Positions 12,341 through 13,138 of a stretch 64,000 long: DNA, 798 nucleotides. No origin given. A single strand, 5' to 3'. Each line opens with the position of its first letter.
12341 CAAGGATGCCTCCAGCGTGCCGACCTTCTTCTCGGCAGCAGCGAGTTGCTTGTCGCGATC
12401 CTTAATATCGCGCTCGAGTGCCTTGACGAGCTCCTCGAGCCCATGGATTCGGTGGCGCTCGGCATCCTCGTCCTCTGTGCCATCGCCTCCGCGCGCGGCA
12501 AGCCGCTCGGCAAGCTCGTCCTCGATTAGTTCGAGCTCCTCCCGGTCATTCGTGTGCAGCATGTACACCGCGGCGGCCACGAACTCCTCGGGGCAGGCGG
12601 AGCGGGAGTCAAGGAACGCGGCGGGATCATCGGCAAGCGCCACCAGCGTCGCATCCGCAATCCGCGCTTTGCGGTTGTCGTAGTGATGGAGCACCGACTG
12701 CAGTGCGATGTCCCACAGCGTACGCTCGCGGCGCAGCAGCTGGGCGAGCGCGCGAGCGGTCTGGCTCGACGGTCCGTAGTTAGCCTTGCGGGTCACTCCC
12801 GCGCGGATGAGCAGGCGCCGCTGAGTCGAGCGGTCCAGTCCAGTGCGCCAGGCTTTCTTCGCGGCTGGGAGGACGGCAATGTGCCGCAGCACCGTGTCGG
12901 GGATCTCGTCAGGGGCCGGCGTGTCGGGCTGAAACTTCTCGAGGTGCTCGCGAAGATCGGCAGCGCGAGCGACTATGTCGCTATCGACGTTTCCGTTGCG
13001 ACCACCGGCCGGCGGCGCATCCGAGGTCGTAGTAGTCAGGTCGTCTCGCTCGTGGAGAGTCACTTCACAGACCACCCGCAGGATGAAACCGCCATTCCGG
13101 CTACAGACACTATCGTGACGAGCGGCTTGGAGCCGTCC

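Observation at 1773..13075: Four-gene Druantia-like operon headed by a beta-CASP nuclease: candidate undescribed defence system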

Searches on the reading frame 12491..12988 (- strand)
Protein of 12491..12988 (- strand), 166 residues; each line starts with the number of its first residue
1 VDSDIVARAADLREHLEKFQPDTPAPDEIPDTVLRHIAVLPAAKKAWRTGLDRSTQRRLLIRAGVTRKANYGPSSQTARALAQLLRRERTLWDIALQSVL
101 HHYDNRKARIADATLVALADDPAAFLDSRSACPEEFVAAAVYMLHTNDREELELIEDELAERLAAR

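Call 87: search_protein_representatives(protein=window:12491-12988:-)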
Query: 166 residues. Proteins with E-value up to 0.001 (for the whole library): 24; up to 1e-10: 12; up to 1e-30: 3. The best 24 are listed.
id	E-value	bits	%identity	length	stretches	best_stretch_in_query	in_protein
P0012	5.1e-35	137.1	52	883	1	9-163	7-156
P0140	8.7e-35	136.4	47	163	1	4-150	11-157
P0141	2.7e-32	128.3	44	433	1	3-163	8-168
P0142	1.5e-16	77.1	56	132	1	7-87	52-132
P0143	1.8e-15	73.6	45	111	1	39-133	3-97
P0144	4.8e-15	72.3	35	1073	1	8-161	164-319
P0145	2.7e-13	66.6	39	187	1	30-163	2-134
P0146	1.1e-11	61.4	36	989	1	11-164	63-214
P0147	2.6e-11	60.1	35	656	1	8-155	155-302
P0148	2.8e-11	60.1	41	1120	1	14-128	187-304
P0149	2.8e-11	60.0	32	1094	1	4-153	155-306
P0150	9.7e-11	58.3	35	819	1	10-130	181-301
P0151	4.4e-10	56.2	35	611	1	16-142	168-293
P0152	3.6e-09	53.2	35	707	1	9-133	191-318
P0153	1.2e-08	51.5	36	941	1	5-142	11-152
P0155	1.6e-05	41.3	31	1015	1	19-161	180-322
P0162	9.3e-04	35.6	30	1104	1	22-131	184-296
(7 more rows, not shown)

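Call 89: find_encoding_contigs(protein=P0155, flank=10000, max_places=1)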
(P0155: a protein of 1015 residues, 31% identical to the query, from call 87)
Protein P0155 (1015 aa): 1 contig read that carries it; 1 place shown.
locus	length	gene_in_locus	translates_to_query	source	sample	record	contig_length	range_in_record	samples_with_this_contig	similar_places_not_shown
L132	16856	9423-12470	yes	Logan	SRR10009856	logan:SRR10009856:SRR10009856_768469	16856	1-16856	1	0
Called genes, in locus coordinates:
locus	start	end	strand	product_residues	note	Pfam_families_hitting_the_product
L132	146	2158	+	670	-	PF13589:HATPase_c_3 (faint), PF25856:MPN635_N (weak)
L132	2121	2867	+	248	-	-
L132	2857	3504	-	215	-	-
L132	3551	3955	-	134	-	-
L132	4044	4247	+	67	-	-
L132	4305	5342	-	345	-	-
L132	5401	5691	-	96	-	-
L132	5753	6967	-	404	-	PF07690:MFS_1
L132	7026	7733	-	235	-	-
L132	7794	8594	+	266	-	PF00557:Peptidase_M24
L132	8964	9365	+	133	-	-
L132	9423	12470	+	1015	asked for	PF16661:Lactamase_B_6, PF00753:Lactamase_B (weak), PF12706:Lactamase_B_2 (weak), PF23023:Anti-Pycsar_Apyc1 (weak), PF10996:Beta-Casp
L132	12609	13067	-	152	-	-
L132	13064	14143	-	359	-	PF00579:tRNA-synt_1b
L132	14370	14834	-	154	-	PF00226:DnaJ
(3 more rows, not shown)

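Call 90: find_encoding_contigs(protein=P0162, flank=10000, max_places=1)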
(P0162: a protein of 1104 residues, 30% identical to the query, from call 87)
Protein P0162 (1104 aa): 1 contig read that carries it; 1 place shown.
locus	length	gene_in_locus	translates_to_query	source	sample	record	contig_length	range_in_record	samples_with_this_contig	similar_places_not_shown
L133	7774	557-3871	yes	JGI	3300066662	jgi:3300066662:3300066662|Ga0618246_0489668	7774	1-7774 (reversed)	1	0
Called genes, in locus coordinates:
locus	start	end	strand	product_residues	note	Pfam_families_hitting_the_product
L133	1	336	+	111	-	?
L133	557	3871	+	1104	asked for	PF00753:Lactamase_B (faint), PF16661:Lactamase_B_6 (faint), PF12706:Lactamase_B_2 (faint), PF10996:Beta-Casp, PF07521:RMMBL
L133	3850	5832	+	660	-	-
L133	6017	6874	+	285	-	-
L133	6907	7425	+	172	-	-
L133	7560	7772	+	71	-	?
